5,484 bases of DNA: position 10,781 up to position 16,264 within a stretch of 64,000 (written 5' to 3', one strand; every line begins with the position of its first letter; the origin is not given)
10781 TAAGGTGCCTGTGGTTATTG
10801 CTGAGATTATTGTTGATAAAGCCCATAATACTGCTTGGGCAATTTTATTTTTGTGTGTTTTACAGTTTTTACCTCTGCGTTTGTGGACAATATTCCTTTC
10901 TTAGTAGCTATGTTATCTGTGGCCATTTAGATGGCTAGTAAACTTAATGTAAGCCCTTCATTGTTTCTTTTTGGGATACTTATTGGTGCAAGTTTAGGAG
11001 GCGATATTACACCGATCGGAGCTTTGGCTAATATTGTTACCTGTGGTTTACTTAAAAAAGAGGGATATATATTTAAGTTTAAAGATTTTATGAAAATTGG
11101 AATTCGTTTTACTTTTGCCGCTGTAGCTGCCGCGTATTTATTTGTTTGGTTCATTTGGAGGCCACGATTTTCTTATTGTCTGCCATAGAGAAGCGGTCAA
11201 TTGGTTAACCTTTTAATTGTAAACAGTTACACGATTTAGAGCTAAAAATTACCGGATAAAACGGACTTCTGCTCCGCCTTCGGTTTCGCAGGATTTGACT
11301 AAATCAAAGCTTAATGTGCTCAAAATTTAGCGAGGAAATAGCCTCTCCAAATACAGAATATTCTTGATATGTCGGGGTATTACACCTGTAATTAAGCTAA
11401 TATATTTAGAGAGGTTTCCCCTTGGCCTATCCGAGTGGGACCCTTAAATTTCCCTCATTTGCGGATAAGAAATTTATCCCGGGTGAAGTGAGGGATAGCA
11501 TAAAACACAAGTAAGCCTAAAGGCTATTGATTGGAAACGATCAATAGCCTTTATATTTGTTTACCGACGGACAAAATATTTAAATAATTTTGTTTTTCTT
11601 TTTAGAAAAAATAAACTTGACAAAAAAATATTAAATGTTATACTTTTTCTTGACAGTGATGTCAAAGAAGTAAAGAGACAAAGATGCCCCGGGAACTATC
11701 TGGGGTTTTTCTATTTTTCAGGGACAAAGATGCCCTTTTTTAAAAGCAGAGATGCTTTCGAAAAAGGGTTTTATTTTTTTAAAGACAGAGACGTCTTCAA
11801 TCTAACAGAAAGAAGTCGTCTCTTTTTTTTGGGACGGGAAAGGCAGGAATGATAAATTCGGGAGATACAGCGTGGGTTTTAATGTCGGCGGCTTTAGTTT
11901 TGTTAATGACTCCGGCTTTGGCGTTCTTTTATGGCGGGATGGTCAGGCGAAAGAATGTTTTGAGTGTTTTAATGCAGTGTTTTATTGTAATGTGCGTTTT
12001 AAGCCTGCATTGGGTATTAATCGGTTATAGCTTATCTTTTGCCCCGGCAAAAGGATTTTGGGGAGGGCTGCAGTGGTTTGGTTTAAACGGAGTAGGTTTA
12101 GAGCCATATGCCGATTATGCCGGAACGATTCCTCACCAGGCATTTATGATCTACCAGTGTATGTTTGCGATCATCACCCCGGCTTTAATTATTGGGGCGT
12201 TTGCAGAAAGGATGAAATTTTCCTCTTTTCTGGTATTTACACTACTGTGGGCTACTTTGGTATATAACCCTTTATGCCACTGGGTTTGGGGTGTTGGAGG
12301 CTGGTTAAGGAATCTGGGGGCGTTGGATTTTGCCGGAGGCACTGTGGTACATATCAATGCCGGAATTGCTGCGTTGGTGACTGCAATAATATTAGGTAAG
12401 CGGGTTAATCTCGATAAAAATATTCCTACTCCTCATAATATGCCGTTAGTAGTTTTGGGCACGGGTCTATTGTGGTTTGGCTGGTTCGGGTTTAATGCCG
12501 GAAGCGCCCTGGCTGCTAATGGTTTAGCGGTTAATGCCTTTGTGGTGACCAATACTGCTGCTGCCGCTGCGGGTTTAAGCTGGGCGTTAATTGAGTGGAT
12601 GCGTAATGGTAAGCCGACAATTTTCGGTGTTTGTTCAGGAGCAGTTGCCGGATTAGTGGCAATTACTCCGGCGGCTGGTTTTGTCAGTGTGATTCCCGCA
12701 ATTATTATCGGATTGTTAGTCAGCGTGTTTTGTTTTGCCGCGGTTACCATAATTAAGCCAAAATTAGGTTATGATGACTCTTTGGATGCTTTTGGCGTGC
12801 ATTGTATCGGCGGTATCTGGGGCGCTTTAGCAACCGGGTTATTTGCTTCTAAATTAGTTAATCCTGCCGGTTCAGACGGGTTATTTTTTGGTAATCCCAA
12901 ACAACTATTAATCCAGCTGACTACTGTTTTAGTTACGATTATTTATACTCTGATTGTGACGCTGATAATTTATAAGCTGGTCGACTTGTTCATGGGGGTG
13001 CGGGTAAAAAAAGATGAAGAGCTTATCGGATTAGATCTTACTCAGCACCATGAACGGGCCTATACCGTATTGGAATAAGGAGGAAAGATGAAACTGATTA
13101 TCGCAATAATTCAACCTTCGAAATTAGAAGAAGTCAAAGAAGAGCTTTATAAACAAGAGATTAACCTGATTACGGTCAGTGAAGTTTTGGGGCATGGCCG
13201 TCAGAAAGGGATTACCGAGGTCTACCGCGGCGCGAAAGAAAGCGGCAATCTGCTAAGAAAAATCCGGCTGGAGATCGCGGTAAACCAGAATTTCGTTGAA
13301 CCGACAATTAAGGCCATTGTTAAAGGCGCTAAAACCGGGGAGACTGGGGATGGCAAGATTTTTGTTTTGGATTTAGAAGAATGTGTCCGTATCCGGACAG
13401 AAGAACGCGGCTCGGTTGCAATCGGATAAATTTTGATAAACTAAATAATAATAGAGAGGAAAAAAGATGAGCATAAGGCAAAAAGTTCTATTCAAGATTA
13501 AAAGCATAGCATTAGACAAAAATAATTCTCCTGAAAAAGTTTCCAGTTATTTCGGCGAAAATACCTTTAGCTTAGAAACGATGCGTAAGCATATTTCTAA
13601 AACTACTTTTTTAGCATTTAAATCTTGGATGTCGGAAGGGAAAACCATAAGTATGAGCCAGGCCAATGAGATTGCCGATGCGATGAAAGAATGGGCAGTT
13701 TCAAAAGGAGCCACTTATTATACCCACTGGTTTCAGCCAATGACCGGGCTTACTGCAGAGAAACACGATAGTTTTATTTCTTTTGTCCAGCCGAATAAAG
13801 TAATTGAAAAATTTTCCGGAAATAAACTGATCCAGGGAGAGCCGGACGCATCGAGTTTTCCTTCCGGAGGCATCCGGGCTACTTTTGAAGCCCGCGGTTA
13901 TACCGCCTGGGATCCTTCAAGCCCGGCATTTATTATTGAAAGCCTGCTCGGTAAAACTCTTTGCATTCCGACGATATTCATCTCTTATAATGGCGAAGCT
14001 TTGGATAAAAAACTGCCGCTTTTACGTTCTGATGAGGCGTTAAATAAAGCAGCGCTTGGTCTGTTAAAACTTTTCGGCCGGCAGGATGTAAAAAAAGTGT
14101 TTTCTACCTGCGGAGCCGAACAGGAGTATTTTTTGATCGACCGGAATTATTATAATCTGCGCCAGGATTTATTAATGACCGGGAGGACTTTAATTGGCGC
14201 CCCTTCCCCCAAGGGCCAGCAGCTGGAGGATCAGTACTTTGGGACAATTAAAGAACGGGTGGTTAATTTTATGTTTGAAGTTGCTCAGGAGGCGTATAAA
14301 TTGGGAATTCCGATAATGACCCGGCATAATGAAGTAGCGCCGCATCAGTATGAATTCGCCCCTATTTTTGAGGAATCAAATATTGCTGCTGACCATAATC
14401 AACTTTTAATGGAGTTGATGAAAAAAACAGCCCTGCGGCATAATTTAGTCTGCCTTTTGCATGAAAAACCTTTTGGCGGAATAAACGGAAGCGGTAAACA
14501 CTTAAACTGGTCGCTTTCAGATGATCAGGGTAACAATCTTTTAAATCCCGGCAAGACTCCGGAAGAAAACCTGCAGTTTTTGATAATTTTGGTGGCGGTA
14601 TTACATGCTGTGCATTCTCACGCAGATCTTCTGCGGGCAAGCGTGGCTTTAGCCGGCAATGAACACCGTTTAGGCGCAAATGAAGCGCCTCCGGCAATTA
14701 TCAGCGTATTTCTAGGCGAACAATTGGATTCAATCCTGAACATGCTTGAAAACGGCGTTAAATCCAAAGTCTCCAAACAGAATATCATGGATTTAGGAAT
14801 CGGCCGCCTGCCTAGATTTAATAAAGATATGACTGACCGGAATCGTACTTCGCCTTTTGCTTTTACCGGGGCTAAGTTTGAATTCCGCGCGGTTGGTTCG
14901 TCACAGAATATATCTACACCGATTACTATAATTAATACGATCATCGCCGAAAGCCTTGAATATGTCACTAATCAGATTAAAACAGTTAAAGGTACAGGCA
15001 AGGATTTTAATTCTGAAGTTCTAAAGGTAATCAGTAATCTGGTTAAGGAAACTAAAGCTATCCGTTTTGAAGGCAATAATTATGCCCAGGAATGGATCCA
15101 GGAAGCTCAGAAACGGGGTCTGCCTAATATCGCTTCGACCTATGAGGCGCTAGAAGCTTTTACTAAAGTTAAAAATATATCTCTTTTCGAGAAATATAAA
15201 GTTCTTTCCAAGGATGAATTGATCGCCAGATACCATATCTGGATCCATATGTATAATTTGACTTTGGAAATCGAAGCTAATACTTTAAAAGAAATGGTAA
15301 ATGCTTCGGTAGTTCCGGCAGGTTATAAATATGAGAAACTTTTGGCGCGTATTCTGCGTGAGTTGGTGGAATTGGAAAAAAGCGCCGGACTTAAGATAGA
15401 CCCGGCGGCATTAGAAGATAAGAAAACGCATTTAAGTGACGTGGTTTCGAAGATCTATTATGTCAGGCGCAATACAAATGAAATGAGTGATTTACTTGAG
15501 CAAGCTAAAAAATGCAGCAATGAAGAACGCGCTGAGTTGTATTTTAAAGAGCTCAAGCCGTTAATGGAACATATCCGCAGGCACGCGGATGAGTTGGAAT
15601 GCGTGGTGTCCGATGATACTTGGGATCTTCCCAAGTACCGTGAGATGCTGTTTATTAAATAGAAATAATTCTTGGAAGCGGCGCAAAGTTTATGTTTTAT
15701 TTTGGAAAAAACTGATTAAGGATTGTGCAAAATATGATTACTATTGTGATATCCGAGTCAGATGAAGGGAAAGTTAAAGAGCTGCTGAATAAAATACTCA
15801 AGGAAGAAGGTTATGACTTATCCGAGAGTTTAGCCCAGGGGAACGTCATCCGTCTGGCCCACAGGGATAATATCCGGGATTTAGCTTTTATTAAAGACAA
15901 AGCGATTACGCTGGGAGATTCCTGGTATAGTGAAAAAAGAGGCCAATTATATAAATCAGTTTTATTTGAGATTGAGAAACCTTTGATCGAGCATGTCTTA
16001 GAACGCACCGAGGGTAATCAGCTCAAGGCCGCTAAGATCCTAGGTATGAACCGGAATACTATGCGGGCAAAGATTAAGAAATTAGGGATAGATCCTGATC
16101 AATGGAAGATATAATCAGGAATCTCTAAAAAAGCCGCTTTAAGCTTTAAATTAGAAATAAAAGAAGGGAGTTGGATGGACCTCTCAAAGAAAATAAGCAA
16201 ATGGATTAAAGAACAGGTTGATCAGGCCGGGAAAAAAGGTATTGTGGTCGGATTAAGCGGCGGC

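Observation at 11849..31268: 19-kb co-directional nitrogen supercluster collecting ammonium uptake with ammonia- and glutamine-amide-consuming enzymes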

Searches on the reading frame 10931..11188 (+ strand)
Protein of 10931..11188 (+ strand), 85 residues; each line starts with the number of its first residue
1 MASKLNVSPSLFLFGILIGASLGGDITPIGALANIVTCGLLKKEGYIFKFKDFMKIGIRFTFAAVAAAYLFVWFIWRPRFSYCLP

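Call 4: search_protein_families(library=pfam, proteins=[window:10931-11188:+])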
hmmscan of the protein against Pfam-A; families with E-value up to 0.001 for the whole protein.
window:10931-11188:+ (85 aa): 2 families
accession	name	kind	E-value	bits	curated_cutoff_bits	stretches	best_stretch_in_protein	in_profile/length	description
PF03600.22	CitMHS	-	1.1e-07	31.8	31.9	1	2-75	111-185/336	Citrate transporter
PF02040.21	ArsB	-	0.00012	22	22.2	1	13-74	360-420/423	Arsenical pump membrane protein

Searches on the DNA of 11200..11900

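Call 16: search_rna_families(source=window, start=11200, end=11900, threshold=evalue, max_evalue=10)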
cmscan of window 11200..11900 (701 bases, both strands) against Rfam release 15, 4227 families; matches with E-value up to 10: 16.
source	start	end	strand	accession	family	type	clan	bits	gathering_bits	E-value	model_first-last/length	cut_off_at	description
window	11713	11794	+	RF02445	SpR14_sRNA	Gene; sRNA;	-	26.3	50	0.23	1-80/80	no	Streptococcus sRNA SpR14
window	11730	11830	+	RF00515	PyrR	Cis-reg;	-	26.1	54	0.24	1-115/115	no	PyrR binding site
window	11623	11710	+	RF02701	PsrR1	Gene; sRNA;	-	23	42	0.068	1-79/79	no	Photosynthesis regulatory RNA1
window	11668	11773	+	RF02397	sau-5971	Gene; sRNA;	-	22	90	0.21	1-96/96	no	Staphylococcus sRNA sau-5971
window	11342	11414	-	RF04318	idnO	Cis-reg;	-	19.6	100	1.7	60-143/206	no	idnO ncRNA motif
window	11758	11834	+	RF02430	SpF19_sRNA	Gene; sRNA;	-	16.9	60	5.5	1-99/99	no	Streptococcus sRNA SpF19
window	11709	11825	+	RF04180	BTnc231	Gene; sRNA;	-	16.5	80.4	0.92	1-154/154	no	Bacteroides sRNA BTnc231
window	11416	11625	-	RF03533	SQ1002_RNA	Gene; sRNA;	-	16.4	128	0.51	1-237/237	no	Clostridioides difficile sRNA SQ1002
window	11732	11769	+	RF04239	mir-4679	Gene; miRNA;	-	16.4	88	4.6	1-75/75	no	mir-4679 microRNA precursor family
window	11472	11550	-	RF00422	SCARNA24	Gene; snRNA; snoRNA; scaRNA;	CL00018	16.2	70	10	1-130/130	no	Small Cajal body specific RNA 24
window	11732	11769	-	RF04239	mir-4679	Gene; miRNA;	-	16.1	88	5.5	1-75/75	no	mir-4679 microRNA precursor family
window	11728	11857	+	RF01794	sok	Gene; antitoxin;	-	16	59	0.41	1-157/157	no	sok antitoxin (CssrC)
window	11519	11610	+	RF01464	rliA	Gene; sRNA;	-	15.4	50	1.7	51-145/224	no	Listeria sRNA rliA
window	11603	11768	-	RF03532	SQ2397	Cis-reg;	-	14.3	100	7.7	1-243/243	no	Cis-regulator of HTH transcription factor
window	11640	11823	+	RF02634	EF3314_EF3315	Gene; sRNA;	-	12.7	100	3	1-141/141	no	Enterococcus sRNA EF3314_EF3315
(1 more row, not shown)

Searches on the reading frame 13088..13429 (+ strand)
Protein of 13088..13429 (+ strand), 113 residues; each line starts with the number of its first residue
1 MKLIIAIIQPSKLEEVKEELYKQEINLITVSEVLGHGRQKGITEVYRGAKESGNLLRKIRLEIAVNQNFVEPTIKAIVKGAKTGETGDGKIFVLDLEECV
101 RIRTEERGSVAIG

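Call 3: search_protein_families(library=pfam, proteins=[window:13088-13429:+])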
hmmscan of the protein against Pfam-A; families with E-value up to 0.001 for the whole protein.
window:13088-13429:+ (113 aa): 1 family
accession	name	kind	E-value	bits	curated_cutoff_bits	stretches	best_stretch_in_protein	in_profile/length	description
PF00543.27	P-II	-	3.8e-27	95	25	1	1-106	1-102/102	Nitrogen regulatory protein P-II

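Call 20: search_protein_families(library=ncbifam, proteins=[window:13088-13429:+], max_evalue=0.01)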
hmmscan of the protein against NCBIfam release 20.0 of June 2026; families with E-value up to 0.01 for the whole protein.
window:13088-13429:+ (113 aa): 2 families
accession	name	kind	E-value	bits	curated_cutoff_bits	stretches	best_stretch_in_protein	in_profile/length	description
NF007946.0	PRK10665.1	equivalog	3.4e-31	108.3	181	1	1-111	1-111/112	P-II family nitrogen regulator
NF008111.0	PRK10858.1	equivalog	2.3e-30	105.3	202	1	1-112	1-112/112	nitrogen regulatory protein P-II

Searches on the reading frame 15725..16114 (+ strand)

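Call 3: search_protein_families(library=pfam, proteins=[window:15725-16114:+])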
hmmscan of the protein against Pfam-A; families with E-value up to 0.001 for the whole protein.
window:15725-16114:+ (129 aa): 1 family
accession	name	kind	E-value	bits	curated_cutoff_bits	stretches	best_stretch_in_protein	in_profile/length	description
PF02954.25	HTH_8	-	8.1e-15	54.7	22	1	82-120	4-42/42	Bacterial regulatory protein, Fis family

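Call 20: search_protein_families(library=ncbifam, proteins=[window:15725-16114:+], max_evalue=0.01)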
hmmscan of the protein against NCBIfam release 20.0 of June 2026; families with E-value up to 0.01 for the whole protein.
window:15725-16114:+ (129 aa): 16 families
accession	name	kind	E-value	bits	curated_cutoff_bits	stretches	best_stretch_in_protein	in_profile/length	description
NF001659.0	PRK00430.1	equivalog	2.4e-15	57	99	1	74-122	49-97/98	DNA-binding transcriptional regulator Fis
NF002517.0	PRK01905.1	equivalog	1.9e-14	54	122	1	74-121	28-75/77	Fis family transcriptional regulator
TIGR01818.1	ntrC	equivalog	1.4e-11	43.9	558.6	1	64-120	407-463/463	nitrogen regulation protein NR(I)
NF008176.1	PRK10923.1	equivalog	1.7e-06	26.9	620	1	69-123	415-469/469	nitrogen regulation protein NR(I)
NF008469.0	PRK11361.1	equivalog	2.1e-06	26.7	714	1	76-125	410-459/461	acetoacetate metabolism transcriptional regulator AtoC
NF041552.1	TF_PrdR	equivalog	3.8e-06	25.5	795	1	78-119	534-575/577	sigma-54 dependent transcriptional regulator PrdR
NF050807.1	TransRegFlbDCaul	equivalog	6.4e-06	25.3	750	1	10-119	330-437/454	sigma-54-dependent transcriptional regulator FlbD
NF049963.1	RespRegFlgRCampy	domain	9.3e-05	21.5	750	1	37-120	340-427/429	fla regulon two-component system response regulator FlgR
NF008485.2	PRK11388.1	equivalog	9.5e-05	20.9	551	1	77-127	591-642/643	dihydroxyacetone kinase operon transcriptional regulator DhaR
NF051870.1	NAssimRespRegNtrX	equivalog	0.00013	21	600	0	84-122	414-452/452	nitrogen assimilation response regulator NtrX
NF007689.0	PRK10365.1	equivalog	0.00019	20.4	760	1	79-118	401-440/441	sigma-54-dependent response regulator transcription factor ZraR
TIGR02040.1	PpsR-CrtJ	equivalog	0.0016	17.6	275.4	1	83-122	403-442/442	transcriptional regulator PpsR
TIGR02915.1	PEP_resp_reg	equivalog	0.0023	16.8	502.6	1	78-122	400-444/445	PEP-CTERM-box response regulator transcription factor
TIGR02974.1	phageshock_pspF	equivalog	0.0028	16.9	443.55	1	71-119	287-335/336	phage shock protein operon transcriptional activator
NF008622.0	PRK11608.1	equivalog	0.0043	16.1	529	1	79-122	282-325/329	phage shock protein operon transcriptional activator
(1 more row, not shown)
